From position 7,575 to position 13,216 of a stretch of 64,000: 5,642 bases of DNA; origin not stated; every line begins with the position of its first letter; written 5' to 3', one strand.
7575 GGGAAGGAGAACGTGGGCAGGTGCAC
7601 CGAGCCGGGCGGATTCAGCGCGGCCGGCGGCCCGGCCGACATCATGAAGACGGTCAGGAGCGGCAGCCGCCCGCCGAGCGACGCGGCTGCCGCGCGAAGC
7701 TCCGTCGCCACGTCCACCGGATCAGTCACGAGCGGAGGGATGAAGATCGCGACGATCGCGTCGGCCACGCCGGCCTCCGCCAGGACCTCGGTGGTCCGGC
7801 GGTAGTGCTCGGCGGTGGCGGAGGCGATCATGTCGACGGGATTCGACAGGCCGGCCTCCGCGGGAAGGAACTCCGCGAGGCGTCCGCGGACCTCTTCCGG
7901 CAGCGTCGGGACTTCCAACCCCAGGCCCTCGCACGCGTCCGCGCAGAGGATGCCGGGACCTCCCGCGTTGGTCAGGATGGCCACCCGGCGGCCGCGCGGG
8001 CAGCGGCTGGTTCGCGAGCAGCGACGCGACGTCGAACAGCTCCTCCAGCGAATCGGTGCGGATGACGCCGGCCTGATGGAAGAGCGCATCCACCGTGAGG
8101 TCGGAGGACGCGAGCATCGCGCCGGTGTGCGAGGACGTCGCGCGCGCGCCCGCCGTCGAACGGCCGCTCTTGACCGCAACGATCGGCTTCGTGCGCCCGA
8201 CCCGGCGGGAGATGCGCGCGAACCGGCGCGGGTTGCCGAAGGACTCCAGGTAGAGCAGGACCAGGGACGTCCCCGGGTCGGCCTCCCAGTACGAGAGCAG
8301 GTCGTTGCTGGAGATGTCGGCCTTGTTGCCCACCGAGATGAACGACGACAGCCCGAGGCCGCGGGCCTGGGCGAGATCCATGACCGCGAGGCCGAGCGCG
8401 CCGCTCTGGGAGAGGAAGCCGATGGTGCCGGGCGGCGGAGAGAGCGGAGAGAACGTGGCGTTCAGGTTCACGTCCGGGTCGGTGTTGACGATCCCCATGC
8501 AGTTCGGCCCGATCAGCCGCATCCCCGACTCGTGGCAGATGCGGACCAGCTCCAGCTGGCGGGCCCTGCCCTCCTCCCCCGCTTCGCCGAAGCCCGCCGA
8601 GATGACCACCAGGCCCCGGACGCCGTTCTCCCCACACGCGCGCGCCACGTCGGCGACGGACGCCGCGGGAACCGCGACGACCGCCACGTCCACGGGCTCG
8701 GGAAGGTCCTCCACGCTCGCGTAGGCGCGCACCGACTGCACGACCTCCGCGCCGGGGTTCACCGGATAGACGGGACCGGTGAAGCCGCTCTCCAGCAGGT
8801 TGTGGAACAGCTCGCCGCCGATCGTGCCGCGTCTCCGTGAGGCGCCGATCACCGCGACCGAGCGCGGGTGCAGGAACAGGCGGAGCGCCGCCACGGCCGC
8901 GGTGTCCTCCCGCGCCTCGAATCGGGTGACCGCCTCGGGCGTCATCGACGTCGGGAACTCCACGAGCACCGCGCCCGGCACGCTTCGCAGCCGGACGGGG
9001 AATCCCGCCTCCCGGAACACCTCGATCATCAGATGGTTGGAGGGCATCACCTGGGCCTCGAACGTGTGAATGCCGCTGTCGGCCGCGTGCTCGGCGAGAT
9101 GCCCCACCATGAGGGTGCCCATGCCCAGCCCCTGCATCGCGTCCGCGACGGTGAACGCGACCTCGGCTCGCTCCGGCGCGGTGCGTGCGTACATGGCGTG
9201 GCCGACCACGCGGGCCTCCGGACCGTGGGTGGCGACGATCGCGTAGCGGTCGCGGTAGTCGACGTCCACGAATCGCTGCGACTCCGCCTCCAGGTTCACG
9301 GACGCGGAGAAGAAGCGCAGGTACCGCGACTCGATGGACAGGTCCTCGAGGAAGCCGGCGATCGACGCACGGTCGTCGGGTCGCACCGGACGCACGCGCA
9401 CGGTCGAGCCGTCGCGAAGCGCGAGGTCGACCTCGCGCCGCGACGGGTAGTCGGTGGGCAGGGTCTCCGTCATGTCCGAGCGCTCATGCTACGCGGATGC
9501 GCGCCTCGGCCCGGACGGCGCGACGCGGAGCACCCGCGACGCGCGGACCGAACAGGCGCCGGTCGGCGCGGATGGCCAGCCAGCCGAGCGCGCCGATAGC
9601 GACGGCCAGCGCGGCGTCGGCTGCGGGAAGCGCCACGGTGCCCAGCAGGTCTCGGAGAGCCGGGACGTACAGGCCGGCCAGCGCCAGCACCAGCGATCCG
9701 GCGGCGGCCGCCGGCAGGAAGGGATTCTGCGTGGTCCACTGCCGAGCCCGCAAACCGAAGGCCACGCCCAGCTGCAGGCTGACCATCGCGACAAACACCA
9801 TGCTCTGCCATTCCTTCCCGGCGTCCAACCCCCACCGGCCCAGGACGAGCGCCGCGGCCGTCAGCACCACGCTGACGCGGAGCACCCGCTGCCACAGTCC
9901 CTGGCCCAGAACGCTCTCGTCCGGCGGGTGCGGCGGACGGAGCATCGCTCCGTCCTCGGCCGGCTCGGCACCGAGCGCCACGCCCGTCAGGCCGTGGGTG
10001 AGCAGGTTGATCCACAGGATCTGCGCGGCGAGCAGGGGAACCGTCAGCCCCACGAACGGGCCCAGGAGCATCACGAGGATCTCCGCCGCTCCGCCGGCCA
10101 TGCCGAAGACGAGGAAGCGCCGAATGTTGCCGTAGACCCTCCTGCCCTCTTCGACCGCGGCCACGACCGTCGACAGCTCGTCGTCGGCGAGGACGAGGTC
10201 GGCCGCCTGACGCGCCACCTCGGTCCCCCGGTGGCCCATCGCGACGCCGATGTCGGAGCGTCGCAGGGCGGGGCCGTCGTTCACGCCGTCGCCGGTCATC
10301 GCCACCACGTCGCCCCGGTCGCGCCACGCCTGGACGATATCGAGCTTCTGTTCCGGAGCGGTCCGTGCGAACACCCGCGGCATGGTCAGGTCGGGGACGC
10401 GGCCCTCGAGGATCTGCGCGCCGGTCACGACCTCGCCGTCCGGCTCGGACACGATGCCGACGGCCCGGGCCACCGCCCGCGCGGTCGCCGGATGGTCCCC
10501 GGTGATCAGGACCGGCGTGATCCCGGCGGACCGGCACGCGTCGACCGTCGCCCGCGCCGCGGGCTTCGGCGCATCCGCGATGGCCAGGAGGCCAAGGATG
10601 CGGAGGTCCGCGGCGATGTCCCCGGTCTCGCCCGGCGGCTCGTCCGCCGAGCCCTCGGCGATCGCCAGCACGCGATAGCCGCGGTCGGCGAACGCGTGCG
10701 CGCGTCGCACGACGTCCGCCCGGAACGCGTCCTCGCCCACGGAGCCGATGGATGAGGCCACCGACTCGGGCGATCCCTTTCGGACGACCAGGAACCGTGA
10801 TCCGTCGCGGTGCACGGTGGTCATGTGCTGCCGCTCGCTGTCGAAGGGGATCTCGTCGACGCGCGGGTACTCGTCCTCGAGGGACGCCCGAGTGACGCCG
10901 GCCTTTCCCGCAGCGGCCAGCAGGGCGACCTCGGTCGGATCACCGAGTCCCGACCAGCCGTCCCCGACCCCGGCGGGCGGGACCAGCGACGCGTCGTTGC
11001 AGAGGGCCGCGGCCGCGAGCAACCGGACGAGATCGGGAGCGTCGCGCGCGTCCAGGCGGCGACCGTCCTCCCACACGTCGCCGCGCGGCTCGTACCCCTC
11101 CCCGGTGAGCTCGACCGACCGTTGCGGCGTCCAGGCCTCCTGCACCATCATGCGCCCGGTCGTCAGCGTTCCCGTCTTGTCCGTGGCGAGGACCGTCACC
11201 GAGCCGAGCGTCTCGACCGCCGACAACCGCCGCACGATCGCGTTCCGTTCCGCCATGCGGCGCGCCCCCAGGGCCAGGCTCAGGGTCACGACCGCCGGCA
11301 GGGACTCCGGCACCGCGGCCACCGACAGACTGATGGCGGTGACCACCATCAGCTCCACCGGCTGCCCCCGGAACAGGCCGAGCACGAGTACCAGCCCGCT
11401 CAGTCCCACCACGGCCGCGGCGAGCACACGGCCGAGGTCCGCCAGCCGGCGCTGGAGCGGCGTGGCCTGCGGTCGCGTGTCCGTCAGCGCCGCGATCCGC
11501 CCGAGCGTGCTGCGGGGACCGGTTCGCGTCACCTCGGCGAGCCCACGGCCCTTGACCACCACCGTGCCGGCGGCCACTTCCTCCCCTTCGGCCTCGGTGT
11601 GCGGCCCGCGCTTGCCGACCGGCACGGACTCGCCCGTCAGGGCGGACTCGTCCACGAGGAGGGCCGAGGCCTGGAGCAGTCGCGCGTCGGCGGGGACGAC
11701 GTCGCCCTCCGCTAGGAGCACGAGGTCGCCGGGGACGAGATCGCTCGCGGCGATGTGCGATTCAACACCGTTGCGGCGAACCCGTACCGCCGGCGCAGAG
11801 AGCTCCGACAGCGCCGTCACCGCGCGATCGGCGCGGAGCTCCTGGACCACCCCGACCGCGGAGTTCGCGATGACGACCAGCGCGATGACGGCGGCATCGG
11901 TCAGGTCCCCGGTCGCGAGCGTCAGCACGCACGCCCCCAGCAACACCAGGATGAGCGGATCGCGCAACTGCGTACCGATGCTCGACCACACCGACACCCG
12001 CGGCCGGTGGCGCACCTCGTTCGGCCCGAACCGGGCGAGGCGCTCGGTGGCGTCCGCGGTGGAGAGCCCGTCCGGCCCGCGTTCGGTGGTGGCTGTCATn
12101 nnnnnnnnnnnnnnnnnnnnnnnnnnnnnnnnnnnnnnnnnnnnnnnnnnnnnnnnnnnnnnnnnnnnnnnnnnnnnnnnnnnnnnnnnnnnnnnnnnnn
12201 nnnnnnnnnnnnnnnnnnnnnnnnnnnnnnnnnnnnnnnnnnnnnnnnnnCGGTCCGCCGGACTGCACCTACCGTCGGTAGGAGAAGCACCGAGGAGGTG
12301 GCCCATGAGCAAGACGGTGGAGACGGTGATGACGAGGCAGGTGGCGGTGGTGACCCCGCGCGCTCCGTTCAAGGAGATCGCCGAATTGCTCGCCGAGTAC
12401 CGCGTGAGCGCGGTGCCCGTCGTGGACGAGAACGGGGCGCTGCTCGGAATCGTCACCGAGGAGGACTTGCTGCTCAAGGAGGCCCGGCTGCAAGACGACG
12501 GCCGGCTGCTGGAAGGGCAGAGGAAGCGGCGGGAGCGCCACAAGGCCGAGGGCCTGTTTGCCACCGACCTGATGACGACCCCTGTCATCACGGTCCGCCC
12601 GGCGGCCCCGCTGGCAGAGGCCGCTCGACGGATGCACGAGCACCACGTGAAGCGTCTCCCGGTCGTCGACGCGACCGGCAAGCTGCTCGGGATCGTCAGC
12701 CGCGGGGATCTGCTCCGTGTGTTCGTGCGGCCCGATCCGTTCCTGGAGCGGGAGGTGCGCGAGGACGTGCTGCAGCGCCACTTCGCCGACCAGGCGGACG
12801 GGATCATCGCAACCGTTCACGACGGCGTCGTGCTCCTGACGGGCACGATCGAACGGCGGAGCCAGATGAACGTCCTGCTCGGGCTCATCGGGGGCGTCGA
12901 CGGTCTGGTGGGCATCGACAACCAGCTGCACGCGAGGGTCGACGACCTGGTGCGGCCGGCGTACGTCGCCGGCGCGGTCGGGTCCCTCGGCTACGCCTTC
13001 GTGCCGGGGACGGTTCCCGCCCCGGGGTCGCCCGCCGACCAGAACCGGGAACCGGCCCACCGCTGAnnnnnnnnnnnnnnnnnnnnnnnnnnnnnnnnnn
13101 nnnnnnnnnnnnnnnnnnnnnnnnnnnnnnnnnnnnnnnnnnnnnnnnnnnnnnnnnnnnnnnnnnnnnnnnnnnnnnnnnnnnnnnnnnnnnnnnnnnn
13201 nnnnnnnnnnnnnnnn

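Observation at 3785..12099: Operon-like string: P-type ATPase, PatA-like GNAT-ACS fusion, APC amino-acid permease, COG2403 (cDPG-synthetase-like) protein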

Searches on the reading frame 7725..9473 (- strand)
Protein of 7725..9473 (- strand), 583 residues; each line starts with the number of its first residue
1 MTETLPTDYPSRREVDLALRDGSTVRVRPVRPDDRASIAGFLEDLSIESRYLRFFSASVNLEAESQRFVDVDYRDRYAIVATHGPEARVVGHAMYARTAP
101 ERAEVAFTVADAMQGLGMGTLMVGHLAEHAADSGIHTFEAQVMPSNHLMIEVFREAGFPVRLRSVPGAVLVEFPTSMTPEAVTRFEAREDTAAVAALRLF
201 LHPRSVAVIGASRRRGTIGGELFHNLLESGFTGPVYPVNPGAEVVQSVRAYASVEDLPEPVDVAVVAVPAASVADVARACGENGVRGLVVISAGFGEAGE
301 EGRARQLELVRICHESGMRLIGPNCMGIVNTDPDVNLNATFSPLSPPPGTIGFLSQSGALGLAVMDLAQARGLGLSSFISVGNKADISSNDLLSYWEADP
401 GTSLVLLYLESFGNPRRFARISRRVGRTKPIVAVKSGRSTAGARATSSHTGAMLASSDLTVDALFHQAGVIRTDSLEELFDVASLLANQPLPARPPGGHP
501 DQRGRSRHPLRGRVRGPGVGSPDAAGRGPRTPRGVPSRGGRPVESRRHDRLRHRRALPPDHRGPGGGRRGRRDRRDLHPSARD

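Call 45: list_cluster_members(proteins=[P0001, window:7725-9473:-, window:5778-6638:-, window:9487-12099:-, window:1567-3183:-, window:861-1517:-])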
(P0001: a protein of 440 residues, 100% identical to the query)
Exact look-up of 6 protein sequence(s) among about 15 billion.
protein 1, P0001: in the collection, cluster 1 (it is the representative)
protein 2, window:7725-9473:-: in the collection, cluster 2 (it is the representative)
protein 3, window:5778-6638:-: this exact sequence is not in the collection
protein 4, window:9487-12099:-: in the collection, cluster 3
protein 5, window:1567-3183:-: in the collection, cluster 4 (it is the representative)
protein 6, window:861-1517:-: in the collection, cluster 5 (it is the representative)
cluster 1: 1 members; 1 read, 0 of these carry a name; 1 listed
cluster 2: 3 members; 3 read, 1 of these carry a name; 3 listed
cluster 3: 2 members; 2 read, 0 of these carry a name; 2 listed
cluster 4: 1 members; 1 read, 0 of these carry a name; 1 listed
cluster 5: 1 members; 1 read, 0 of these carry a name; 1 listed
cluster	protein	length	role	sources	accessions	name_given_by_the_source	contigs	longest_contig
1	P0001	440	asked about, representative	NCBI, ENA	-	-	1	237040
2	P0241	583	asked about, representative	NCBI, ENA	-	-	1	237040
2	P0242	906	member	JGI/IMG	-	acetyl coenzyme A synthetase (ADP forming)-like protein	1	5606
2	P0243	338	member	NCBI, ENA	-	-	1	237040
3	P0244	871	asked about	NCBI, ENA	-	-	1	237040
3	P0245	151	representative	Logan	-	-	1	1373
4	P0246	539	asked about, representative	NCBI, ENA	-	-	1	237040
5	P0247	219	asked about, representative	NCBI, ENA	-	-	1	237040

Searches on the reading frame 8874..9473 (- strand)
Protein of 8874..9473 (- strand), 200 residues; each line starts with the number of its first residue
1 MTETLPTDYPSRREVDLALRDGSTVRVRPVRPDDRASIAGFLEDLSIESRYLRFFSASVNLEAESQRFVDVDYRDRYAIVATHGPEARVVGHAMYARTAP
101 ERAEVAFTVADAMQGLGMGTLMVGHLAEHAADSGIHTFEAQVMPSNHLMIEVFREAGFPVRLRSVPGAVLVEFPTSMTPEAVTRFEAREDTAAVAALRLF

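Call 83: search_solved_structures(query=window:8874-9473:-, max_evalue=1e-10, show_alignments=1)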
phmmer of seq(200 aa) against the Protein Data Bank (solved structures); distinct sequences matched with E-value up to 1e-10: 8.
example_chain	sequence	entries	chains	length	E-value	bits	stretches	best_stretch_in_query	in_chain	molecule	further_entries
4nxy_A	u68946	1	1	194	1.4e-30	110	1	7-173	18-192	Acyl-CoA synthetase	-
4u5y_A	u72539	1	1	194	3.3e-30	108.7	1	7-173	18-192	Acyl-CoA synthetase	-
4ava_A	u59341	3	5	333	1.1e-17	68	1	16-153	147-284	LYSINE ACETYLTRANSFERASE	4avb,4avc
4orf_A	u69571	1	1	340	9.9e-15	58.3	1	17-174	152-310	Acetyltransferase Pat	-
4oll_A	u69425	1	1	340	1e-14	58.3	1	17-174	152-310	Acetyltransferase Pat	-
4onu_A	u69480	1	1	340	6.5e-14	55.7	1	17-174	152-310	Acetyltransferase Pat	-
9it0_A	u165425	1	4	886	1.3e-11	48.2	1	8-169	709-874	Protein acetyltransferase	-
9isq_A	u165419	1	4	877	1.5e-11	48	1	8-168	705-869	Protein acetyltransferase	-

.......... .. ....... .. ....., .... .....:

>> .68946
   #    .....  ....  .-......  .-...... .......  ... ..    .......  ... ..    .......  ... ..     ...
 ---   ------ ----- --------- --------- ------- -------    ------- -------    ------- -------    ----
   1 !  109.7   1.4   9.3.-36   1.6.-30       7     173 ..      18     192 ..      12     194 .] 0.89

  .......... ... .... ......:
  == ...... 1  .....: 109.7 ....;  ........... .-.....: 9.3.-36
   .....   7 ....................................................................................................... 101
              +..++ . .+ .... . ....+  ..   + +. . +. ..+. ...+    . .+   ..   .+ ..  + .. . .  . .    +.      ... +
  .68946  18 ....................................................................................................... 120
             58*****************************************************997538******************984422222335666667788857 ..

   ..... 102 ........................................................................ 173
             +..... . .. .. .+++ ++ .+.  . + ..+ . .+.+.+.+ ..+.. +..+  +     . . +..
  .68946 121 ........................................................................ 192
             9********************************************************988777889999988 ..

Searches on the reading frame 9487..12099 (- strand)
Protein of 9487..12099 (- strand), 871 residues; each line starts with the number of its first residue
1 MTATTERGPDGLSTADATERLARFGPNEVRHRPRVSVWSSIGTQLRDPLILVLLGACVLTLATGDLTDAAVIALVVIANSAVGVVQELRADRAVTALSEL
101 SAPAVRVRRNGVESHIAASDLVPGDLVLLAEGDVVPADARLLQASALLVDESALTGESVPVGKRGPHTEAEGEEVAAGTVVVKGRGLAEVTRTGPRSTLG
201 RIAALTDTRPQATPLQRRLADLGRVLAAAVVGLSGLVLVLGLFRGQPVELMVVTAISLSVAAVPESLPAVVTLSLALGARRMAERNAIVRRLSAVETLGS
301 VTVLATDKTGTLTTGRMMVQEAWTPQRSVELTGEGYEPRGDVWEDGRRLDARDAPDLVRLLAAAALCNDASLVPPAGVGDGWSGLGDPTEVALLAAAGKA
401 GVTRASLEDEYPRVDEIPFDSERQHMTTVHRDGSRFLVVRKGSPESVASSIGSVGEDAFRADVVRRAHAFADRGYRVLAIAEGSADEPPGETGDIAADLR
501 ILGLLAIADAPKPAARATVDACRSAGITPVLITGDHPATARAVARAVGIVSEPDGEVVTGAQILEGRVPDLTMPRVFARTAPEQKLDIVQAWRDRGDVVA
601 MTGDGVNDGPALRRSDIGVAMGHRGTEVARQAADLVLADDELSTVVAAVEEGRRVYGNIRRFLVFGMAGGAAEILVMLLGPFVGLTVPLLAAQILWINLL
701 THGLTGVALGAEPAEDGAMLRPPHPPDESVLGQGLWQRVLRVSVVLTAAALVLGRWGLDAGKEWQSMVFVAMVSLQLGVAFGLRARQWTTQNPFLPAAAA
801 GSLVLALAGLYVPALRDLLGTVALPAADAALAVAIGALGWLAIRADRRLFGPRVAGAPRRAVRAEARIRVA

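Call 6: search_protein_families(library=pfam, proteins=[window:9487-12099:-], max_evalue=0.01)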
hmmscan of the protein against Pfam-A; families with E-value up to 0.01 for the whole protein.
seq(871 aa): 7 families
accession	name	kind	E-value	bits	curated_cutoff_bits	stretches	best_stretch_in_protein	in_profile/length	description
PF00122.25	E1-E2_ATPase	-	9.5e-52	175.6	28.1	1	99-285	1-181/181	E1-E2 ATPase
PF00689.26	Cation_ATPase_C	-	1e-34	120.3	27.3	1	687-844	2-170/175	Cation transporting ATPase, C-terminus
PF13246.12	Cation_ATPase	-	3.7e-18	65.8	21.7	1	365-449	1-86/91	Cation transport ATPase (P-type)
PF00702.32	Hydrolase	-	3.6e-17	63.8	26.4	1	303-615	3-190/191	haloacid dehalogenase-like hydrolase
PF00690.31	Cation_ATPase_N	-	1.7e-13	50.5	20.4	1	9-59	18-68/69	Cation transporter/ATPase, N-terminus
PF12710.13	HAD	-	7.3e-05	23.7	27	1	510-613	85-189/189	haloacid dehalogenase-like hydrolase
PF08282.18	Hydrolase_3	-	0.0035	17.5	20.9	0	598-642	205-248/255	haloacid dehalogenase-like hydrolase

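Call 9: search_protein_families(library=ncbifam, proteins=[window:9487-12099:-], max_evalue=0.001)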
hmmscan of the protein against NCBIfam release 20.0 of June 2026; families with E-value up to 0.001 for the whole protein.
seq(871 aa): 19 families
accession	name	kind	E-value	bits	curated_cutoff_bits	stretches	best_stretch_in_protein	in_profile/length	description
TIGR01522.1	ATPase-IIA2_Ca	equivalog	1.6e-157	525.7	798.3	1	11-836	23-836/854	calcium-transporting P-type ATPase, PMR1-type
TIGR01116.1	ATPase-IIA1_Ca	equivalog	1.2e-138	463.6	703.4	1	43-834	3-782/799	calcium-translocating P-type ATPase, SERCA-type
TIGR01523.1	ATPase-IID_K-Na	equivalog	3.6e-125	418.8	645.05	2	212-751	266-851/997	potassium/sodium efflux P-type ATPase, fungal-type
TIGR01517.1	ATPase-IIB_Ca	equivalog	4.8e-115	385.7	507.05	2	384-794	413-818/882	calcium-translocating P-type ATPase, PMCA-type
TIGR01647.1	ATPase-IIIA_H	equivalog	3.9e-113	379.1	615.5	2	11-326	1-311/755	plasma-membrane proton-efflux P-type ATPase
TIGR01106.1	ATPase-IIC_X-K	subfamily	4.7e-106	355.8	946.1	2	10-558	35-616/997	Na,H/K antiporter P-type ATPase subunit alpha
TIGR01524.1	ATPase-IIIB_Mg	equivalog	5.1e-97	325.7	610.75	2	9-320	31-355/867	magnesium-translocating P-type ATPase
TIGR01494.1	ATPase_P-type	subfamily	3.1e-91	306.2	62.3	3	71-327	1-237/478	HAD-IC family P-type ATPase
NF011702.0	PRK15122.1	subfamily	3.8e-80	270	975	2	9-321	47-393/907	magnesium-translocating P-type ATPase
TIGR01525.1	ATPase-IB_hvy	subfamily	3.3e-74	250.7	346.25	3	56-322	8-269/560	heavy metal translocating P-type ATPase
TIGR01512.1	ATPase-IB2_Cd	subfamily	1.9e-61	208.3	313.5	3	55-322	7-255/494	cadmium family heavy metal-translocating P-type ATPase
TIGR01657.1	P-ATPase-V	hypoth_equivalog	2.5e-57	194.2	618.25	2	9-556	138-704/1055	ATP13A2 family polyamine export P-type ATPase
TIGR01511.1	ATPase-IB1_Cu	subfamily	3.4e-53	181.3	397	3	85-326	59-286/542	copper-translocating P-type ATPase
NF008262.1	PRK11033.1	equivalog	7.6e-48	163.5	1005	3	59-321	188-445/731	zinc/cadmium/mercury/lead-transporting ATPase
NF033775.1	P_type_ZntA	exception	3.2e-41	141.5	1240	3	58-321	192-450/732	Zn(II)/Cd(II)/Pb(II) translocating P-type ATPase ZntA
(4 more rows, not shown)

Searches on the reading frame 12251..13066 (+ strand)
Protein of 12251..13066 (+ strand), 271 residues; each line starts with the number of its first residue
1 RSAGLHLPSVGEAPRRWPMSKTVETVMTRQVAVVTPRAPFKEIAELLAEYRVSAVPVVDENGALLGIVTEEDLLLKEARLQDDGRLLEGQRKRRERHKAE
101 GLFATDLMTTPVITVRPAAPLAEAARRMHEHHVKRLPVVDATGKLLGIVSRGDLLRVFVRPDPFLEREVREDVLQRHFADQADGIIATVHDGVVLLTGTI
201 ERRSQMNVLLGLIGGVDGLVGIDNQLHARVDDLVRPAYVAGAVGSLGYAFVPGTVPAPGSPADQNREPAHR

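Call 22: search_protein_families(library=pfam, proteins=[window:12251-13066:+], max_evalue=0.001)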
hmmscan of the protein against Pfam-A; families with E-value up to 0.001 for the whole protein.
window:12251-13066:+ (271 aa): 2 families
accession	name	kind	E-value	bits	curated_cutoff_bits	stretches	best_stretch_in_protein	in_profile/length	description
PF00571.33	CBS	-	2.8e-36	124.1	24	2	105-158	2-55/57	CBS domain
PF04972.22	BON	-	1.2e-06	29.1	27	1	173-227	8-66/69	BON domain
